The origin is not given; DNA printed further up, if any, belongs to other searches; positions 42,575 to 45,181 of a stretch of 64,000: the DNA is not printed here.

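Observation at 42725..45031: Pol II-like polymerase with apparently inactivated exonuclease and altered motif C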

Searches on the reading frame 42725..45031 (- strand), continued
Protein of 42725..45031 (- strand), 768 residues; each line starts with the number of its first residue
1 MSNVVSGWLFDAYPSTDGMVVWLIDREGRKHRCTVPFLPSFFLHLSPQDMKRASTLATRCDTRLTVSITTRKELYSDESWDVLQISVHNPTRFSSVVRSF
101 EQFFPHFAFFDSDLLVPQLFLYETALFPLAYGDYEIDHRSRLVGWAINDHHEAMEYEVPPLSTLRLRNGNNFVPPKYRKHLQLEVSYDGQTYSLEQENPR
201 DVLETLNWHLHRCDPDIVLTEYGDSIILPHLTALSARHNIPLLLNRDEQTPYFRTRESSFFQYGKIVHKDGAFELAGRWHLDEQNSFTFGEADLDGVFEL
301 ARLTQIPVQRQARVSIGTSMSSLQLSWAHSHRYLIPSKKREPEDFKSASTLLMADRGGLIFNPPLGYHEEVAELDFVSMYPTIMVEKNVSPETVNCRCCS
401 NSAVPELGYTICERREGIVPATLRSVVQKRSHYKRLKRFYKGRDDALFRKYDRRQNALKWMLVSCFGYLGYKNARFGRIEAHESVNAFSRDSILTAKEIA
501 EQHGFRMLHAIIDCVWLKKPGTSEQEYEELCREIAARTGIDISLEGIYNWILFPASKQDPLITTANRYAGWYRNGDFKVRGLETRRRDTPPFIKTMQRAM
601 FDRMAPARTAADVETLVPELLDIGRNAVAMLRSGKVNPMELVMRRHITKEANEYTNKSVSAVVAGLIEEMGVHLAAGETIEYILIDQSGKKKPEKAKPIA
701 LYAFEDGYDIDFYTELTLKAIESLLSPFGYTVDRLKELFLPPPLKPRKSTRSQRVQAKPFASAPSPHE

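Call 29: find_related_loci(query=A1, collection=genome_contigs, flank=5000)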
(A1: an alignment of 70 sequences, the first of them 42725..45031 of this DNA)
Query A1 (768 aa) in genome_contigs; peptide patterns used: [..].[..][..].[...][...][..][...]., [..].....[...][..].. (x = any residue, [..] = any of these).
600 stretches matched a pattern (row limit reached: there are more); 594 encode a relative of the query (tblastn E <= 1e-3); the best 80 are kept; 80 distinct loci.
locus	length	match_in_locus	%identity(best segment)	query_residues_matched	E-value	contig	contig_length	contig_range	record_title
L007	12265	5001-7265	74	1-757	0e+0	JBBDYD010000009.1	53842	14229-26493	MAG: Bacteroidota bacterium isolate LejiaD_53_15 Lejia_D_1068_length_53842_cov_9, whole genome shotgun sequence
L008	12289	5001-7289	68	1-764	0e+0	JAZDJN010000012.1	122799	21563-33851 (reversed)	MAG: bacterium isolate MEGAHIT-group-0.487 k141_17087778, whole genome shotgun sequence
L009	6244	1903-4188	72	2-764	0e+0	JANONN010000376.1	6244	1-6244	MAG: Ignavibacteriales bacterium isolate VAR_43_metabat_382 VAR_43_k141_3264090, whole genome shotgun sequence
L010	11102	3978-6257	70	3-764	0e+0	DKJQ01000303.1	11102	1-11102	MAG TPA_asm: Ignavibacteria bacterium UBA6688 UBA6688_contig_7409, whole genome shotgun sequence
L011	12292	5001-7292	70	1-763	0e+0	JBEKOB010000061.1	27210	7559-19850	MAG: Bacteroidota bacterium isolate SPRUCE 430 SPRUCE_430_61, whole genome shotgun sequence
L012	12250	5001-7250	70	5-759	0e+0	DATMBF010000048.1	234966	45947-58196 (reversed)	MAG TPA_asm: Bacteroidota bacterium isolate SMAG_U13346 k141_475551, whole genome shotgun sequence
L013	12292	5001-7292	68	5-767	0e+0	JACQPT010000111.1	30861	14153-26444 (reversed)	MAG: Ignavibacteriales bacterium isolate NC_groundwater_1314_Ag_S-0.2um_51_42 S_p2_S4_coassembly_k141_1772060, whole gen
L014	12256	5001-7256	67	1-752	0e+0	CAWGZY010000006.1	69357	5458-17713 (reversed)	MAG: uncultured Bacteroidetes bacterium isolate MFD01689.bin.1.50 genome assembly, contig: contig_40847, whole genome sh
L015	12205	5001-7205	67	5-739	0e+0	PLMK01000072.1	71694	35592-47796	MAG: Ignavibacteriae bacterium isolate fen_1300 73.20120800_E3D.21_contig_2008, whole genome shotgun sequence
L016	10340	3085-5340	66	1-752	0e+0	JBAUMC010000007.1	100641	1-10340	MAG: Bacteroidota bacterium isolate MFD05467_ilm_asm_bin20 k127_647, whole genome shotgun sequence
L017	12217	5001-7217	65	5-739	0e+0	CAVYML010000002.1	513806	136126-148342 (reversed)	MAG: Ignavibacteriota bacterium isolate MFD01231.bin.1.4 genome assembly, contig: contig_12170, whole genome shotgun seq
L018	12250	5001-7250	65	5-739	0e+0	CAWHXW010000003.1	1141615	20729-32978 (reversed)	MAG: Ignavibacteriota bacterium isolate MFD01476.bin.1.150 genome assembly, contig: contig_39745, whole genome shotgun s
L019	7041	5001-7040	69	1-680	0e+0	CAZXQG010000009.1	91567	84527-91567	MAG TPA_asm: uncultured Chitinophagaceae bacterium isolate binchicken_co54_503 genome assembly, contig: NODE_328_length_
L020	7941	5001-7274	61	2-759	0e+0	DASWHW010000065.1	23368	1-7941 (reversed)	MAG TPA_asm: Bacteroidota bacterium isolate SMAG_U2852 k141_66824, whole genome shotgun sequence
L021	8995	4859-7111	60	5-748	0e+0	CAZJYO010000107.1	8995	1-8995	MAG TPA_asm: uncultured Chitinophagales bacterium isolate SRP237561_co1_266 genome assembly, contig: NODE_15364_length_8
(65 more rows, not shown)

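Call 45: search_protein_families(library=pfam, proteins=[window:42725-45031:-], max_evalue=10)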
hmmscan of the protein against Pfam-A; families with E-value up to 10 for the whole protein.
window:42725-45031:- (768 aa): 1 family
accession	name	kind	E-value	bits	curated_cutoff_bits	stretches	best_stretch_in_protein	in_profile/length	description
PF00136.26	DNA_pol_B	-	3.5e-34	118.8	23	1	322-721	17-446/453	DNA polymerase family B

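Call 50: predict_structure(alignment_id=A1)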
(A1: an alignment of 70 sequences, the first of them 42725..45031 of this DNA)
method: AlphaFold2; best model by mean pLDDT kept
length: 768 residues; sequences in the alignment: 70
mean_pLDDT: 93.2   pTM: 0.90
mean pLDDT of the five models: 93.2, 92.5, 92.6, 91.7, 91.3
residues with pLDDT >= 90: 669; 70-90: 70; 50-70: 10; < 50: 19
segments of 3 or more residues with pLDDT < 50: 749-753, 756-768
pLDDT, mean of each block of 10 residues (from residue 1): 95 98 98 98 92 92 97 94 97 97 93 98 98 98 97 97 93 74 94 87 96 98 94 95 96 94 89 97 96 98 98 95 97 91 90 89 97 96 96 92 91 95 96 96 97 97 89 86 96 98 98 96 97 97 97 96 95 96 96 98 97 98 98 96 96 93 94 93 90 83 93 98 97 97 64 48 44
secondary structure, 60 per line:
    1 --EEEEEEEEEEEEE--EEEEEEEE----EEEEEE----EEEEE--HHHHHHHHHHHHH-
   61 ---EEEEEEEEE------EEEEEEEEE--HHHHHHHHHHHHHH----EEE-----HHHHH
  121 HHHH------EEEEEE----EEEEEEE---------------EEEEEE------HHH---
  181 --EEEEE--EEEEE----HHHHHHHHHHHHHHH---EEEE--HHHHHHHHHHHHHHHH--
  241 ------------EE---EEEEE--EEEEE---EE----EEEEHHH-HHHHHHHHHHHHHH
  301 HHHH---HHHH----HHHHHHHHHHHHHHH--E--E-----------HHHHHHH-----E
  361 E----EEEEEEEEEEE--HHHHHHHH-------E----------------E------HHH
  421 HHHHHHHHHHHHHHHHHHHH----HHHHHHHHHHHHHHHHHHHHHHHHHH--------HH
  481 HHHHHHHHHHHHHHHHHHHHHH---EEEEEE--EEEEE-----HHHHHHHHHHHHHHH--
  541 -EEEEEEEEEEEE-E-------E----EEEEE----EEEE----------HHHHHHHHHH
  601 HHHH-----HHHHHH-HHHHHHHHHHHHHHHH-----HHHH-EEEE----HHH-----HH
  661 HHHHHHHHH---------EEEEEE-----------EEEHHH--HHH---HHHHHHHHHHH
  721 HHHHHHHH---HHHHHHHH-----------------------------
elements in order (helices of 4 or more, strands of 3 or more residues): E3-15 E18-25 E30-35 E40-44 H47-59 E64-72 E79-87 H90-103 E108-110 H116-124 E131-136 E141-147 E163-168 E183-187 E190-194 H199-213 E217-220 H223-238 E258-262 E265-269 E279-282 H287-304 H308-311 H316-330 H348-354 E366-376 H379-386 H418-440 H445-470 H479-502 E506-511 E514-518 H524-538 E542-553 E568-572 E577-580 H591-604 H610-615 H617-632 H638-641 E643-646 H659-669 E679-684 E696-698 H710-728 H732-739
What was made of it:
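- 42725..45031 (-): PolB2 (bacterial G2 group), a 768-aa family B DNA polymerase. Its ATG overlaps the PPB2 stop codon (ATGA). AF2 model pLDDT 93.2, pTM 0.90 (call 50).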

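Call 53: fold_search(model_id=the predicted structure, library=pdb)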
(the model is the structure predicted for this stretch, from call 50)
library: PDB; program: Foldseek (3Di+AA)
matches with E <= 10: 1080; with E <= 0.001: 273
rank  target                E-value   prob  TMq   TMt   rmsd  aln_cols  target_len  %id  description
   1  4k8x_A                2.6e-40  1.00  0.73  0.74   5.7       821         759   21  Binary complex of 9N DNA polymerase in the replicative state (released 2013-06-26)
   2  4k8z_A                4.3e-40  1.00  0.74  0.75   5.4       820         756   21  KOD Polymerase in binary complex with dsDNA (released 2013-06-26)
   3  4flu_A                5.4e-40  1.00  0.63  0.64   7.5       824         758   20  Pyrococcus abyssi B family DNA polymerase bound to a dsDNA, in edition mode (released 2012-08-29)
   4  9oat_A                1.4e-39  1.00  0.72  0.73   5.9       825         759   21  TNA polymerase, 5-270, binary complex (released 2025-12-10)
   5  6is7_A                2.7e-39  1.00  0.71  0.72   6.3       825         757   20  Structure of 9N-I DNA polymerase incorporation with dA in the active site (released 2019-08-28)
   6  7b0h_F                3.8e-39  1.00  0.65  0.65   7.4       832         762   20  TgoT_6G12 Ternary complex (released 2021-01-13)
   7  4flt_A                4.6e-39  1.00  0.63  0.64   7.3       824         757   21  Pyrococcus abyssi B family DNA polymerase bound to a dsDNA, in edition mode (released 2012-08-29)
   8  4flv_A                4.8e-39  1.00  0.63  0.64   7.3       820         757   21  Pyrococcus abyssi B family DNA polymerase bound to a dsDNA, in edition mode (released 2012-08-29)
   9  7rsu_A                5.3e-39  1.00  0.72  0.73   6.5       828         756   20  TNA polymerase, n+2 product (released 2021-10-27)
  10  4fm2_A                5.6e-39  1.00  0.63  0.64   7.5       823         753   20  Pyrococcus abyssi B family DNA polymerase (triple mutant) bound to a dsDNA, in edition mode (released 2012-08-29)
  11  6wya_A                5.8e-39  1.00  0.73  0.74   5.7       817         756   21  RTX (Reverse Transcription Xenopolymerase) in complex with a DNA duplex and dAMPNPP (released 2020-08-19)
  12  7tqw_A                6.1e-39  1.00  0.74  0.75   5.5       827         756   21  Kod RSGA incorporating PMT, n+2 (released 2022-08-31)
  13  6is7_B                6.7e-39  1.00  0.72  0.73   6.0       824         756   20  Structure of 9N-I DNA polymerase incorporation with dA in the active site (released 2019-08-28)
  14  9mye_A                7.1e-39  1.00  0.73  0.75   6.0       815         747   20  C28 Polymerase Incorporating RNA, n+1 (released 2025-12-17)
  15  4ail_C                7.1e-39  1.00  0.71  0.73   5.9       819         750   20  Crystal Structure of an Evolved Replicating DNA Polymerase (released 2012-03-07)
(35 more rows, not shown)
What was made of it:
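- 42725..45031 (-): Foldseek TM 0.73-0.75 over the full length to 9N/KOD PolB (call 53).
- On PolB2 / G2 family B polymerases: AF2 pLDDT 93 and TM 0.74 to KOD/9N PolB (calls 50, 53).
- The model has pLDDT 93 and full-length TM 0.74 to KOD/9N PolB (calls 50, 53).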

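Call 64: search_protein_families(library=ncbifam, proteins=[L006:8300-9379:+, L002:2007-2657:-], max_evalue=0.00001)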
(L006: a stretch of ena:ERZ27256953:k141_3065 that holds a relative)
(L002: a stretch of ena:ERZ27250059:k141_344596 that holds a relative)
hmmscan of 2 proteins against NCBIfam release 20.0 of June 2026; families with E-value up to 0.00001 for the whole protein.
L006:8300-9379:+ (359 aa): 4 families
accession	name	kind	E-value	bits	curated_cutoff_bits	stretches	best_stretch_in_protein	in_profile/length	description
NF033668.1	rSAM_PA0069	hypoth_equivalog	5.7e-140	466.2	360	1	9-355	2-346/348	PA0069 family radical SAM protein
NF038135.1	rSAM_Rv2578c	equivalog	3e-63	213.8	430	1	49-287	40-282/317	Rv2578c family radical SAM protein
NF038136.1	rSAM_Rv_intein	exception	5.1e-55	187.4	700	2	85-287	335-539/574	intein-containing Rv2578c family radical SAM protein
TIGR04470.1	rSAM_mob_pairB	equivalog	7.3e-22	78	410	1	56-284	8-220/285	radical SAM mobile pair protein B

L002:2007-2657:- (216 aa): 7 families
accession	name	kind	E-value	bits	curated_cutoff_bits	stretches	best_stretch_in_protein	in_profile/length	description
TIGR00498.1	lexA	equivalog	2.8e-19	69.5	110.95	1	93-215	78-201/203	transcriptional repressor LexA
NF007621.2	PRK10276.1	subfamily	3.1e-17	62.7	110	1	114-212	10-112/115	translesion error-prone DNA polymerase V autoproteolytic subunit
NF041951.1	phage_RstR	subfamily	1.2e-10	41.6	80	1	4-71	2-69/108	RstR family transcriptional repressor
NF007257.0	PRK09706.1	subfamily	4.5e-10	39.5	101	1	3-71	4-72/135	transcriptional repressor DicA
TIGR03070.1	couple_hipB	subfamily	2e-07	30.9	71.65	1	4-57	2-55/58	type II toxin-antitoxin system Y4mF family antitoxin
TIGR00270.2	TIGR00270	equivalog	2.3e-07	30.8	110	1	6-59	77-130/159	multiprotein bridging factor aMBF1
NF047948.1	male_kill_WMK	equivalog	2.4e-06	27.2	300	1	3-72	161-230/300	WO male-killing family protein Wmk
